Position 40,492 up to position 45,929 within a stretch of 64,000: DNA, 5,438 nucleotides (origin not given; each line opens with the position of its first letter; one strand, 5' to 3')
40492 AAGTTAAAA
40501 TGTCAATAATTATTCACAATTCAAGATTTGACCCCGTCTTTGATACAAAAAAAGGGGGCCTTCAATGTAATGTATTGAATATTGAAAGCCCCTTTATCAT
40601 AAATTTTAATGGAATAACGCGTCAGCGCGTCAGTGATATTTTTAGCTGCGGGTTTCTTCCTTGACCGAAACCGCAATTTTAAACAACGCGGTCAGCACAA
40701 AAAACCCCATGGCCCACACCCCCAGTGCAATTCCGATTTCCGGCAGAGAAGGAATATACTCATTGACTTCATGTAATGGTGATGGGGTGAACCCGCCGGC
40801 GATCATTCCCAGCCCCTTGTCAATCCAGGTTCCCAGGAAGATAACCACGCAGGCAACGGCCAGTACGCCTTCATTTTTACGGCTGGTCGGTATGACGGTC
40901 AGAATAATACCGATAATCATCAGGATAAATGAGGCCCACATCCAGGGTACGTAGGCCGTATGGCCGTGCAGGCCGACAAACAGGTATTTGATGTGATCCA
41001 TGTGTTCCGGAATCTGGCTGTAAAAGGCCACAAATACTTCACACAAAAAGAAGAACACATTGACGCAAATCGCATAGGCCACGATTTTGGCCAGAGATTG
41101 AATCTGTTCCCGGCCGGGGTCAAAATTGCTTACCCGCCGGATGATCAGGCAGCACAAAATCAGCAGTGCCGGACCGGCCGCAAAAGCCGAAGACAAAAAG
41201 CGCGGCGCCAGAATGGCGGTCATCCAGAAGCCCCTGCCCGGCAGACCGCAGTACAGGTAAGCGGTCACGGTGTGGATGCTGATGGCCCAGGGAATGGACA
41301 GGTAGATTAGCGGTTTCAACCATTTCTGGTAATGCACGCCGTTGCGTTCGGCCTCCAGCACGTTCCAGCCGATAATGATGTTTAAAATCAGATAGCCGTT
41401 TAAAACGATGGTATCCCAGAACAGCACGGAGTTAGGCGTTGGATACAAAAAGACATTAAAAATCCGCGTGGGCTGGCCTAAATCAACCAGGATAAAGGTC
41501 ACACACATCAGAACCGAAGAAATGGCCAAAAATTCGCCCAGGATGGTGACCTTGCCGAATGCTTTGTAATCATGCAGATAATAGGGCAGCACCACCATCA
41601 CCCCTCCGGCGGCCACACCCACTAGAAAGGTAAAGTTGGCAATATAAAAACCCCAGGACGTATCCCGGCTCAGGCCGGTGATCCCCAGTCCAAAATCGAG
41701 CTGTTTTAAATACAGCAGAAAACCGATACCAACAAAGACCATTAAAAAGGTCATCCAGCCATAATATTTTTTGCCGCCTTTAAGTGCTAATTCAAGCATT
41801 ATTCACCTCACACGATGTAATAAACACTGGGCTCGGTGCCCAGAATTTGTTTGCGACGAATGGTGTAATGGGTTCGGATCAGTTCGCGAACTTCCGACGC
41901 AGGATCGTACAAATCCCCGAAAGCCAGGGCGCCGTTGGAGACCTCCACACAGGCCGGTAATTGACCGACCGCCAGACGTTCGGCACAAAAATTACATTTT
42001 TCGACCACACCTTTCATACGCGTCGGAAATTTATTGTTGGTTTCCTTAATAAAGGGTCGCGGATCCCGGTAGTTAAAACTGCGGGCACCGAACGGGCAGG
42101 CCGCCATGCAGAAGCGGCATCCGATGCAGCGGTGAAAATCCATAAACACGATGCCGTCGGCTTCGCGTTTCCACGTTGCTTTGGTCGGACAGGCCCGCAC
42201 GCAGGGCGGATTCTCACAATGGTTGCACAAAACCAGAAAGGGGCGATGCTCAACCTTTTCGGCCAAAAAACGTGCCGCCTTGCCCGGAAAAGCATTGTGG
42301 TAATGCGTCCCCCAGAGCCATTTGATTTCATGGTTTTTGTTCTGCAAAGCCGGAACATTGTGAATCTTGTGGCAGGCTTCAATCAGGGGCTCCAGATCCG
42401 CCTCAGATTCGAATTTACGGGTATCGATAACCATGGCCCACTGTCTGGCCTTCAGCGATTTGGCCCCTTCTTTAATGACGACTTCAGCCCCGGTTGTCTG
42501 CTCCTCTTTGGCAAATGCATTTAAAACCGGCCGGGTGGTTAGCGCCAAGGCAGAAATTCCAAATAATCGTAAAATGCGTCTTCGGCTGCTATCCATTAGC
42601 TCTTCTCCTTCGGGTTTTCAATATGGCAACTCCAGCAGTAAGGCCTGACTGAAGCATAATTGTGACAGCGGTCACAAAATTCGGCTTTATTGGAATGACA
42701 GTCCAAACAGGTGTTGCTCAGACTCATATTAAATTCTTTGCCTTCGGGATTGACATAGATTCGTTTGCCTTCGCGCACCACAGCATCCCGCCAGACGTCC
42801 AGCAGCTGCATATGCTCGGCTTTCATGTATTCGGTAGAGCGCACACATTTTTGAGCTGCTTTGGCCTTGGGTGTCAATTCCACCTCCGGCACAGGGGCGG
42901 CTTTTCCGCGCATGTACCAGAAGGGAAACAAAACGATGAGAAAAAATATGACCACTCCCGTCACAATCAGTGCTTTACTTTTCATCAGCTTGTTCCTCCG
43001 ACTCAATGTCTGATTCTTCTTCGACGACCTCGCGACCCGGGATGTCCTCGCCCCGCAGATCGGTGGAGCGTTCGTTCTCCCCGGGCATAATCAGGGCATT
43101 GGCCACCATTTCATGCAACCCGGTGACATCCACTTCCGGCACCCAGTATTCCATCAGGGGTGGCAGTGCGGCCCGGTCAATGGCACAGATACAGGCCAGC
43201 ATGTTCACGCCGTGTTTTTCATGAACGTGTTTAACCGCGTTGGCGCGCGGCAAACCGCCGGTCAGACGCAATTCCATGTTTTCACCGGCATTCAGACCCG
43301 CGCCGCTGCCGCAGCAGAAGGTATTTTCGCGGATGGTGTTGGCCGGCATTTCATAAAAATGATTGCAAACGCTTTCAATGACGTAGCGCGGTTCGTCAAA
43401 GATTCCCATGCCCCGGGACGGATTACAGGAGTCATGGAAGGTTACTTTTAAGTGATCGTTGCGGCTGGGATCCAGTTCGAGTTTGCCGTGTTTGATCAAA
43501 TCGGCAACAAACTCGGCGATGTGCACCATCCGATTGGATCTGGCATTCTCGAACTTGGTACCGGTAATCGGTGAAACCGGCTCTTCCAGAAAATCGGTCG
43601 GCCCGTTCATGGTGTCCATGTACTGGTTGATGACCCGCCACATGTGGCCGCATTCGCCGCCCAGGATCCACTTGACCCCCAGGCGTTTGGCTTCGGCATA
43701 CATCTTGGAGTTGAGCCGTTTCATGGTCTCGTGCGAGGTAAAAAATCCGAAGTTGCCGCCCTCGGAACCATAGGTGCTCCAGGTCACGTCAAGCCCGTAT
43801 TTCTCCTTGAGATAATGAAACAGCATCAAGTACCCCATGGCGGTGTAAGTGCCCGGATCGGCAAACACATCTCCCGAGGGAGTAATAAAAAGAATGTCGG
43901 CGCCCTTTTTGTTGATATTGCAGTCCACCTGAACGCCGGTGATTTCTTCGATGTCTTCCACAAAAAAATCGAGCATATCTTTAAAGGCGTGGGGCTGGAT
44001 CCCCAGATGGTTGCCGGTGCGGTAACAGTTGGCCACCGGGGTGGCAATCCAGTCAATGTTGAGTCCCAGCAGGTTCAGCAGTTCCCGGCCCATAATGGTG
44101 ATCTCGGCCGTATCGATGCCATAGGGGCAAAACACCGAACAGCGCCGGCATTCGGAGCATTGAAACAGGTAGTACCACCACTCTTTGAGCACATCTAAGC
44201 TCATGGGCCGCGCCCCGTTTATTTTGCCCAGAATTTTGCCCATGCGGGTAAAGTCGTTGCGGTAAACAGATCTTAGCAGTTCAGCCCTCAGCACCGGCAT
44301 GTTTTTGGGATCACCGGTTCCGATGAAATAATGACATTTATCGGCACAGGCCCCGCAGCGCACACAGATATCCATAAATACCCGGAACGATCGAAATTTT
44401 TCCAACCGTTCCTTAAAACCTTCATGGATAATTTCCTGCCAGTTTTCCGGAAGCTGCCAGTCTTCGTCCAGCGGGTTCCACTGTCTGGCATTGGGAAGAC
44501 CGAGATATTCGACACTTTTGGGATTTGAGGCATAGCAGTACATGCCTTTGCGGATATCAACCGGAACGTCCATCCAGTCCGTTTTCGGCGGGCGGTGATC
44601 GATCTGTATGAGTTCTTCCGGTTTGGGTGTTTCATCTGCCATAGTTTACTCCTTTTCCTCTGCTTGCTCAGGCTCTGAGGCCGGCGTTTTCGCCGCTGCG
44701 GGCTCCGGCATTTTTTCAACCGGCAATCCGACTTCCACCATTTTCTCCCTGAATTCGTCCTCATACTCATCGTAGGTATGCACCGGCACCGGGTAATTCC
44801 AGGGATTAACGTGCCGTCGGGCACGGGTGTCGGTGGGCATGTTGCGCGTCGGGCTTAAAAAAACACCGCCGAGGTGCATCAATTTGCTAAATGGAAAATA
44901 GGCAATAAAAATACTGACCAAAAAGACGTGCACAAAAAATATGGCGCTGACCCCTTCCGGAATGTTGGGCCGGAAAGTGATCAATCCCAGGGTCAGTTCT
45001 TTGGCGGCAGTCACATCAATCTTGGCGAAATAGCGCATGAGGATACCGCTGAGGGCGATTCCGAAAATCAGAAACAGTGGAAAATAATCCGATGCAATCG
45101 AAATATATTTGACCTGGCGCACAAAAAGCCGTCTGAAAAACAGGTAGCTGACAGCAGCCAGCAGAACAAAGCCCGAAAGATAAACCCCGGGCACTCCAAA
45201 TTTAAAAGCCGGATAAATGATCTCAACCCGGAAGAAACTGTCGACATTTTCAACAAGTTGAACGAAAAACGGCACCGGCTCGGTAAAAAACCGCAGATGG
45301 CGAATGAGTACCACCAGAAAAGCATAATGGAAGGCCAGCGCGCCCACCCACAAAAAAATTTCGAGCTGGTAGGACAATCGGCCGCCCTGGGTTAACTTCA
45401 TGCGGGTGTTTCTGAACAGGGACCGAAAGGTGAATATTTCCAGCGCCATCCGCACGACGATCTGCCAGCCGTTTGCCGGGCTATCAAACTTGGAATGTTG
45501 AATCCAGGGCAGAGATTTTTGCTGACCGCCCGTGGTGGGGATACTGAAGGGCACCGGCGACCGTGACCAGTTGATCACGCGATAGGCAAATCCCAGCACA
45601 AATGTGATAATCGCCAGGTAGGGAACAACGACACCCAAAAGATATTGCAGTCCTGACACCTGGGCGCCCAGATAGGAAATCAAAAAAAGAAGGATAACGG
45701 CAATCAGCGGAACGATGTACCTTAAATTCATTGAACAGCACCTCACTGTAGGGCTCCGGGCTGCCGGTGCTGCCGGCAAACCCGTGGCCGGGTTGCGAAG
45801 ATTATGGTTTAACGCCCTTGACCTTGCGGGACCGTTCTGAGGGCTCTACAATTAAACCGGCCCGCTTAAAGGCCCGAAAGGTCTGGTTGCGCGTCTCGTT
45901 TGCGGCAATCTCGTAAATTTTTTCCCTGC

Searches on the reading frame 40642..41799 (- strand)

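Call 14: search_protein_families(library=pfam, proteins=[window:40642-41799:-], max_evalue=0.001)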
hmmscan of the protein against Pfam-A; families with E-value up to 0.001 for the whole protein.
window:40642-41799:- (385 aa): 1 family
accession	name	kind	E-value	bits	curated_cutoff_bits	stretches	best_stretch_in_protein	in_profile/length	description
PF03916.19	NrfD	-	5.1e-37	128.6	25.8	1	42-325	4-298/313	Polysulphide reductase, NrfD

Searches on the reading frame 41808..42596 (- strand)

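Call 14: search_protein_families(library=pfam, proteins=[window:41808-42596:-], max_evalue=0.001)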
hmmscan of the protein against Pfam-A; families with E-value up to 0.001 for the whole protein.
window:41808-42596:- (262 aa): 10 families
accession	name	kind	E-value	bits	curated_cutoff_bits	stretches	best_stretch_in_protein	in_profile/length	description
PF13247.11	Fer4_11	-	1.7e-19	70.3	26.2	2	123-175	9-62/100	4Fe-4S dicluster domain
PF12838.12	Fer4_7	-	3e-09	37.7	27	1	156-206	1-43/52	4Fe-4S dicluster domain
PF13187.11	Fer4_9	-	3.6e-07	30.5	27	2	124-170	2-50/52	4Fe-4S dicluster domain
PF13237.11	Fer4_10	-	4.8e-07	30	25.5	2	123-168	8-53/53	4Fe-4S dicluster domain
PF00037.32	Fer4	-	2.4e-06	27.6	21.1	1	153-172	4-23/24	4Fe-4S binding domain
PF12837.12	Fer4_6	-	7e-06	26.2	25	1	155-171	7-23/24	4Fe-4S binding domain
PF12797.12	Fer4_2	-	6.7e-05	23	24.5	1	149-169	2-22/22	4Fe-4S binding domain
PF13183.11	Fer4_8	-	0.00036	21.5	27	0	155-204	3-57/68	4Fe-4S dicluster domain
PF25160.1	LdpA_Fe-S-bd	-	0.00037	20.6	27.6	1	127-170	5-41/49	LdpA Fe-S cluster-binding domain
PF13534.11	Fer4_17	-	0.00043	21.2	22.2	0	156-204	1-49/61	4Fe-4S dicluster domain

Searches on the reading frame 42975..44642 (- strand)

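Call 14: search_protein_families(library=pfam, proteins=[window:42975-44642:-], max_evalue=0.001)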
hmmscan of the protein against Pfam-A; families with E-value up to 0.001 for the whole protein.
window:42975-44642:- (555 aa): 6 families
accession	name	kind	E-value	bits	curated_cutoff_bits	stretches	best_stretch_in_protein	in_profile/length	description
PF13183.11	Fer4_8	-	2.7e-10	41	27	1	90-176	2-68/68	4Fe-4S dicluster domain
PF13534.11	Fer4_17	-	8.1e-09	36.3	22.2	1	93-177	2-61/61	4Fe-4S dicluster domain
PF13237.11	Fer4_10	-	8.8e-06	26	25.5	0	161-174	8-21/53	4Fe-4S dicluster domain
PF13187.11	Fer4_9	-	0.00036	21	27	0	93-175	2-50/52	4Fe-4S dicluster domain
PF02754.22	CCG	-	0.00039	20.9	20.6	0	400-460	1-57/85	Cysteine-rich domain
PF12797.12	Fer4_2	-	0.00053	20.2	24.5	0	91-104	8-21/22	4Fe-4S binding domain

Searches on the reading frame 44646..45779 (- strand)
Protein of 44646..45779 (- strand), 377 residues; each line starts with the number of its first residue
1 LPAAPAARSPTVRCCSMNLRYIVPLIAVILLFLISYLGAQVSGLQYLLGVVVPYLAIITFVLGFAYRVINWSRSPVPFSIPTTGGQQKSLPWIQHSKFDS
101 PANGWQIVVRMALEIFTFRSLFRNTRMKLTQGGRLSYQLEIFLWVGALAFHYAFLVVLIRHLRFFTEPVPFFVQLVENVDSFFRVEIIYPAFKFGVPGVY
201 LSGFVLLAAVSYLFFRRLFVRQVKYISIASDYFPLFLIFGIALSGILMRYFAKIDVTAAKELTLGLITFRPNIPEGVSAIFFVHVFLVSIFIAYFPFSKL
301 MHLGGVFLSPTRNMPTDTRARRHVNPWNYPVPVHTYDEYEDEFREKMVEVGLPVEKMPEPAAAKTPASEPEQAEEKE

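Call 14: search_protein_families(library=pfam, proteins=[window:44646-45779:-], max_evalue=0.001)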
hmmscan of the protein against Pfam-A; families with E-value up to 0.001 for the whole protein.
window:44646-45779:- (377 aa): 1 family
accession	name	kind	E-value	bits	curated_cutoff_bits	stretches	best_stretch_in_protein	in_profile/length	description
PF02665.19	Nitrate_red_gam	-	7.3e-14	52.3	22.9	1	105-303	5-199/217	Nitrate reductase gamma subunit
